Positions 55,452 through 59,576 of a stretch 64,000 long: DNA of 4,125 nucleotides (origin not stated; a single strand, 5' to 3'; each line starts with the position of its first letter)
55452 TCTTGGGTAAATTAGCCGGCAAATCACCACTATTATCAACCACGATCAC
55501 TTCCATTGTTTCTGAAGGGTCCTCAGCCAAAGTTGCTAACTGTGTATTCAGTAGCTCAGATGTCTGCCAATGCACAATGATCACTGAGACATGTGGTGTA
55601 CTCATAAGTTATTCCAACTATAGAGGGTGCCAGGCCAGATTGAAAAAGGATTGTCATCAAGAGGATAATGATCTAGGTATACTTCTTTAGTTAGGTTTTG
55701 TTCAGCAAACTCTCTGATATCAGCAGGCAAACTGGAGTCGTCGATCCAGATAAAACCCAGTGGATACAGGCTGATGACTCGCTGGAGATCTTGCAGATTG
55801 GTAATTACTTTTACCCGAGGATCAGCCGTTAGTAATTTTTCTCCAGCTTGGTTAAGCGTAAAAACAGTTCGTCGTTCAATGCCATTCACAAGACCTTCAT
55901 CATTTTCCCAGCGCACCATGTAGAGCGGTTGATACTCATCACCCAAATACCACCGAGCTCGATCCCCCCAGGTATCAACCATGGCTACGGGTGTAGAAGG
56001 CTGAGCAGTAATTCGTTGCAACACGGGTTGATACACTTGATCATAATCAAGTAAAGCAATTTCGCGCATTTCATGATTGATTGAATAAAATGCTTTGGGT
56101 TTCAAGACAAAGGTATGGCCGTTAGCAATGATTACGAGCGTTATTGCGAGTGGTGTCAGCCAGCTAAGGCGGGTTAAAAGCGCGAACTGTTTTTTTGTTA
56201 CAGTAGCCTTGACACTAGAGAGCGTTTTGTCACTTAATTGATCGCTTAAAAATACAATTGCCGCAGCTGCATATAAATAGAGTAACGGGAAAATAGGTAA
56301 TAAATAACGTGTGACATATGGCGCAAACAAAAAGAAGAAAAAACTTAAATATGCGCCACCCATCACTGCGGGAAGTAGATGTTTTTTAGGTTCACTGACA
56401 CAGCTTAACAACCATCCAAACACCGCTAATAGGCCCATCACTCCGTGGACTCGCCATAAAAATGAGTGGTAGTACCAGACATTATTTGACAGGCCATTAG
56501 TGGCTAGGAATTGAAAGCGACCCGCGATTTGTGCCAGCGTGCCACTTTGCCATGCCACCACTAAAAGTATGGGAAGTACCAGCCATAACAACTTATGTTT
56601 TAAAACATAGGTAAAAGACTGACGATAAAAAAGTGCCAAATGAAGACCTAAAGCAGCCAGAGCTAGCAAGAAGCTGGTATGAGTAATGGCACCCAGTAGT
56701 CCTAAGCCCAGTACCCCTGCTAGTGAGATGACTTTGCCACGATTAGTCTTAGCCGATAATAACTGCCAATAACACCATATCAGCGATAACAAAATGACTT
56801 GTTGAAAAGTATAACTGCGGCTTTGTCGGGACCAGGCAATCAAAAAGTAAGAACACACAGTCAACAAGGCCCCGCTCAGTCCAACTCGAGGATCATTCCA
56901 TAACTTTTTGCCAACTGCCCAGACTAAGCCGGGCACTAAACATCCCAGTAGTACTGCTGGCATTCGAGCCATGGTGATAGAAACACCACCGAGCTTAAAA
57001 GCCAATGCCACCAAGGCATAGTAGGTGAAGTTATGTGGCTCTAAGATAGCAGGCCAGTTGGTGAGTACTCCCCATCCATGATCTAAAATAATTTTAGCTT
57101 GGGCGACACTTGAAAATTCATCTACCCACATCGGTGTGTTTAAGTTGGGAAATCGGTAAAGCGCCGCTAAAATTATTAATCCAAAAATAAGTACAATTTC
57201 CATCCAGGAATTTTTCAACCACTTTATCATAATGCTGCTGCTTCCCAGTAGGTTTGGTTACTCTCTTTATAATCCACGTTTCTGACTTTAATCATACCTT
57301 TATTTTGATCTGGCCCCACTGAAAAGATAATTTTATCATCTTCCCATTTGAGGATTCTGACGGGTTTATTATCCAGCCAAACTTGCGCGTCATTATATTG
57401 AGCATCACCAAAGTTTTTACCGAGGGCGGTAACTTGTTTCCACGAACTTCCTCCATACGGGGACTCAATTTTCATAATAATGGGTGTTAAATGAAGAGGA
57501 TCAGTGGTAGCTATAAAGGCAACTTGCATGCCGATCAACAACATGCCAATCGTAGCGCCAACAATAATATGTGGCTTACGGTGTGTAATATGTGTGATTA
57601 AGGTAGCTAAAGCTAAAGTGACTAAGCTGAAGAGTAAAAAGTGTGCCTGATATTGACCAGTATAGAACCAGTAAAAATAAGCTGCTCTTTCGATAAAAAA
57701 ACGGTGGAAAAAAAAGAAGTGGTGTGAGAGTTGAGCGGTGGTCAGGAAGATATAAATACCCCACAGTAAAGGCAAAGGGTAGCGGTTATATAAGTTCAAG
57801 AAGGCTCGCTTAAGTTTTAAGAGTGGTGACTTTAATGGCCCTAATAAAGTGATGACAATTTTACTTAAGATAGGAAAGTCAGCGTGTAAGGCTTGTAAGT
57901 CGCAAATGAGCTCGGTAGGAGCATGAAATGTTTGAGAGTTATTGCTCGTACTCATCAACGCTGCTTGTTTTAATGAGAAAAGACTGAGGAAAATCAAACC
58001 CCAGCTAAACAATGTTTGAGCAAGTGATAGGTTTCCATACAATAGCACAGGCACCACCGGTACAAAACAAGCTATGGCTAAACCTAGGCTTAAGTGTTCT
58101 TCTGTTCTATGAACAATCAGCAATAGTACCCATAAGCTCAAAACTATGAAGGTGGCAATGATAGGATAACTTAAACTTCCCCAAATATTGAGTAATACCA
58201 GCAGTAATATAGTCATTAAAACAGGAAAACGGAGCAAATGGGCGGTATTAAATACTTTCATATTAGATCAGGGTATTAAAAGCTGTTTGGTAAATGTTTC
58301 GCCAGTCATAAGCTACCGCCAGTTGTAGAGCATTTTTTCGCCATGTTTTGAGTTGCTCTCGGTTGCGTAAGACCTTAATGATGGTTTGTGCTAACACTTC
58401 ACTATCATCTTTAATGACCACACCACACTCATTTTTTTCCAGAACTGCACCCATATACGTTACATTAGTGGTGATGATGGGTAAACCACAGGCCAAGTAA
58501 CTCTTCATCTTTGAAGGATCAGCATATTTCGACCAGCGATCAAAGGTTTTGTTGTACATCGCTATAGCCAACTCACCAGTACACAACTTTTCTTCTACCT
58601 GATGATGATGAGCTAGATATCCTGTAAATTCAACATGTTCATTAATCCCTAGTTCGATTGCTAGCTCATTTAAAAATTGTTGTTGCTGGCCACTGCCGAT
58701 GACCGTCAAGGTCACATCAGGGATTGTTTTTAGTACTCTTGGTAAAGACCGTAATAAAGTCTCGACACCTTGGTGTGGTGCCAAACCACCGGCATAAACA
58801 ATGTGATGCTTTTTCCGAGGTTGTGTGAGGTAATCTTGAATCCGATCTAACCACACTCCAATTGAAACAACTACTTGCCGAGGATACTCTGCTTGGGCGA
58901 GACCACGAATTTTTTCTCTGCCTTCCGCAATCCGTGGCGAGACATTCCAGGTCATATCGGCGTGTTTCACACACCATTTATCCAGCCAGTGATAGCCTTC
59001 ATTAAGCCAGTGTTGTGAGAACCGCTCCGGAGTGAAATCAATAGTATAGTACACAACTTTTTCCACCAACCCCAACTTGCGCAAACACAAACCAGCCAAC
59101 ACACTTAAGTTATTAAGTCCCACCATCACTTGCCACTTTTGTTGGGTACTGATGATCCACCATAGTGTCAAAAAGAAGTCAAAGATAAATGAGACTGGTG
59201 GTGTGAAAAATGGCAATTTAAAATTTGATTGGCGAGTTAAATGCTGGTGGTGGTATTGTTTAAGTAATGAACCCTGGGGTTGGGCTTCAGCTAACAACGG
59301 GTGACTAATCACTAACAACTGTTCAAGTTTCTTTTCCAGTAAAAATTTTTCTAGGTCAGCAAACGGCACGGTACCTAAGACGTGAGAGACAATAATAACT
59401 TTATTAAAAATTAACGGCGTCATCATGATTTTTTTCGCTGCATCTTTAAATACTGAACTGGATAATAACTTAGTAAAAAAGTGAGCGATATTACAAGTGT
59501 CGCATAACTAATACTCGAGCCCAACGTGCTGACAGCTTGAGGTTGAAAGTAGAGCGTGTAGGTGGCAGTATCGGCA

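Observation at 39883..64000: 24-kb surface-glycosylation island with at least five ArnT/PMT-like GT-C paralogs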

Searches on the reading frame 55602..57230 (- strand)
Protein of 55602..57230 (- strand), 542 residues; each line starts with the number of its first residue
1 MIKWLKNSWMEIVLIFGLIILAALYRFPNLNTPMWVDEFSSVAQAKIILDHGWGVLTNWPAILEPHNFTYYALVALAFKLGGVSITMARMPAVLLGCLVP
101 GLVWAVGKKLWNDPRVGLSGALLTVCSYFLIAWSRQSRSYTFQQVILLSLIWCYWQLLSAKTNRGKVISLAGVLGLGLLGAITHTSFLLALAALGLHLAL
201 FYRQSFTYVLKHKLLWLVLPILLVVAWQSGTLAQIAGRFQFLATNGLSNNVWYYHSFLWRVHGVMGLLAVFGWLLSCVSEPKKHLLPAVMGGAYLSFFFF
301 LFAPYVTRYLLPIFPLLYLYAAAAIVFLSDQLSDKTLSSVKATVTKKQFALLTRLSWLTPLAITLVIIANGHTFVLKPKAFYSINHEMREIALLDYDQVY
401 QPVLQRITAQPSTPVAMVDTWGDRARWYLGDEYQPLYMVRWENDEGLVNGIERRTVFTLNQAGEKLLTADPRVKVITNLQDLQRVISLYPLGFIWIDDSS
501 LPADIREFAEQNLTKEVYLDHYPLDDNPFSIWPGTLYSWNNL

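Call 5: search_protein_families(library=pfam, proteins=[window:55602-57230:-], max_evalue=0.01)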
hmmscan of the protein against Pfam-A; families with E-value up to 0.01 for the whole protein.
window:55602-57230:- (542 aa): 1 family
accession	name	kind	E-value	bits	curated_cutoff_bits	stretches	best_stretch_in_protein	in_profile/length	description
PF13231.12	PMT_2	-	6.6e-08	33.4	26.1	1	70-225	6-158/160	Dolichyl-phosphate-mannose-protein mannosyltransferase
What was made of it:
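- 55602..57230 (-): CC: third ArnT/PMT_2-like GT-C (542 aa), D37-E38. Pfam PMT_2 33.4 bits (call 5).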

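Call 25: search_protein_families(library=ncbifam, proteins=[window:55602-57230:-], max_evalue=0.01)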
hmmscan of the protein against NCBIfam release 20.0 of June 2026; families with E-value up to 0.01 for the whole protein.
window:55602-57230:- (542 aa): 0 families

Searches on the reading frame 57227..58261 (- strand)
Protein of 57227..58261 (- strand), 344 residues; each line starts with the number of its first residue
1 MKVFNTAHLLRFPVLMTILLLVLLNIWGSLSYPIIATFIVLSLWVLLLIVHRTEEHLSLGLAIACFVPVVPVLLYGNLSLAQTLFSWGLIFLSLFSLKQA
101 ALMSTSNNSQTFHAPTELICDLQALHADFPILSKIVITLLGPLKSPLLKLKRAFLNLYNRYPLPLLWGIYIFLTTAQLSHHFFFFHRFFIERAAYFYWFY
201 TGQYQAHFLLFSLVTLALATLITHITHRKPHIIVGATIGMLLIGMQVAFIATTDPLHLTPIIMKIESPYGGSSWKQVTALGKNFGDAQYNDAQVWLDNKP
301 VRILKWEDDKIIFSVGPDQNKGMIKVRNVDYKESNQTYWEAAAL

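Call 5: search_protein_families(library=pfam, proteins=[window:57227-58261:-], max_evalue=0.01)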
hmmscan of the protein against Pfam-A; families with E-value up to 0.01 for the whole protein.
window:57227-58261:- (344 aa): 1 family
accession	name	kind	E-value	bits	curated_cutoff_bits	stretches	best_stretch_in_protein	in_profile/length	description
PF01833.30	TIG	-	0.0029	18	20.9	1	260-330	1-72/84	IPT/TIG domain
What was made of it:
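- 57227..58261 (-): 344-aa polytopic membrane protein with a weak C-terminal IPT/TIG-like domain. Role unknown. Pfam TIG 18 bits, below cut-off (call 5).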

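Call 25: search_protein_families(library=ncbifam, proteins=[window:57227-58261:-], max_evalue=0.01)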
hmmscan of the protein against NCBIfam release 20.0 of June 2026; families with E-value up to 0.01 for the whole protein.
window:57227-58261:- (344 aa): 0 families

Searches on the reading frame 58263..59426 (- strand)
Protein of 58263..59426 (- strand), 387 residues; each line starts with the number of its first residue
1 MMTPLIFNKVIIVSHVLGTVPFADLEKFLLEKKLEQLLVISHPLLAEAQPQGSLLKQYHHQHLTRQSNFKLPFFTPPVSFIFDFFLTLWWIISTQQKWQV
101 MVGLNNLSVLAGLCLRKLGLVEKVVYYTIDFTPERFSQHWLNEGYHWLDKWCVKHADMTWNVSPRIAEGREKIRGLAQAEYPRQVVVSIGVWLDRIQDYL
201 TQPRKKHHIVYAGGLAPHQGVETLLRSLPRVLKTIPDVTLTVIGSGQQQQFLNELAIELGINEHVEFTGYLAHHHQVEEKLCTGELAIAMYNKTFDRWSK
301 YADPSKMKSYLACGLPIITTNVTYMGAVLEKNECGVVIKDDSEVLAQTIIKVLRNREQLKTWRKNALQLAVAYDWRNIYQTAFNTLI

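Call 5: search_protein_families(library=pfam, proteins=[window:58263-59426:-], max_evalue=0.01)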
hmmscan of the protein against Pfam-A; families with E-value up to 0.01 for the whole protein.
window:58263-59426:- (387 aa): 3 families
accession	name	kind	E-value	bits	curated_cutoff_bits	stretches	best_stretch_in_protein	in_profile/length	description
PF00534.26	Glycos_transf_1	-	1.7e-22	80.2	26.4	1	202-366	11-169/172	Glycosyl transferases group 1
PF13692.12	Glyco_trans_1_4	-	1.7e-19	71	27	1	207-355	2-142/142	Glycosyl transferases group 1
PF13524.12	Glyco_trans_1_2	-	0.0031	17.9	25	1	233-377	10-137/144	Glycosyl transferase-like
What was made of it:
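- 58263..59426 (-): Second GT4 glycosyltransferase (387 aa). Belongs to the distal module. Pfam Glycos_transf_1 80.2 bits (call 5).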

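Call 25: search_protein_families(library=ncbifam, proteins=[window:58263-59426:-], max_evalue=0.01)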
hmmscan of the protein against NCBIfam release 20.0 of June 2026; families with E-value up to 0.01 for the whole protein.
window:58263-59426:- (387 aa): 28 families (the best 25 are shown)
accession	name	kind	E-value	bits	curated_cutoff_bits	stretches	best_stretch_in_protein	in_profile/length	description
TIGR04063.1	stp3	hypoth_equivalog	7.4e-16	58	442.05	1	206-376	213-382/397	TIGR04063 family PEP-CTERM/XrtA system glycosyltransferase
NF047880.1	glyco_SdgA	exception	4.3e-14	52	800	1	175-379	285-480/488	serine-aspartate repeat adhesin O-glycosyltransferase SdgA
NF041876.1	EPS_EpsE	equivalog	6e-10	38.9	400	1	174-366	178-372/389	exopolysaccharide biosynthesis GT4 family glycosyltransferase EpsE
TIGR03449.1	mycothiol_MshA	equivalog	1.6e-09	37.2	462.5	1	202-378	216-392/406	D-inositol-3-phosphate glycosyltransferase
NF041010.1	glycosy_Agl16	equivalog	1.5e-08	33.9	575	1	142-380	120-342/352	glycosylation protein Agl16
NF007640.0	PRK10307.1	subfamily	2.4e-08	33.3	276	1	196-372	219-389/411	WcaI family glycosyltransferase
TIGR03999.1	thiol_BshA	equivalog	6.5e-08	31.9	273.7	1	215-374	208-358/375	N-acetyl-alpha-D-glucosaminyl L-malate synthase BshA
NF007323.0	PRK09814.1-2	equivalog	1e-07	31.4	529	1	291-371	233-310/327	beta-1,6-galactofuranosyltransferase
TIGR04157.1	glyco_rSAM_CFB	subfamily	1.5e-07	30.7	400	1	206-273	227-291/406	TIGR04157 family glycosyltransferase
TIGR03088.1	stp2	hypoth_equivalog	6.7e-07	28.7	409.05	1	229-365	221-348/374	TIGR03088 family PEP-CTERM/XrtA system glycosyltransferase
NF007326.0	PRK09814.2-3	equivalog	8.4e-07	28.4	420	1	292-358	252-316/349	beta-1,6-galactofuranosyltransferase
NF046085.1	XrtY_assoc_Gly1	equivalog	2.5e-06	26.6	400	1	202-369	205-363/387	XrtY-associated glycosyltransferase XYAG1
NF050063.1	ProtGlycPglJ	equivalog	3e-06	26.7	500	1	207-384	195-361/363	N-acetylgalactosamine-N,N'-diacetylbacillosaminyl-diphospho-undecaprenol 4-alpha-N-acetylgalactosaminyltransferase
NF047881.1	glyco_SdgB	exception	7.9e-06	24.8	800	1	208-381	323-488/496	serine-aspartate repeat adhesin O-glycosyltransferase SdgB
NF038295.1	EPS_HpsP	equivalog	9.8e-06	24.8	550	1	196-382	197-380/388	hormogonium polysaccharide biosynthesis glycosyltransferase HpsP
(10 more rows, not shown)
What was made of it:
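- GT4 58263 has weak SdgA/GtfA-type hits (call 25). GT4 58263 has weak SdgA/GtfA-like matches (call 25).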
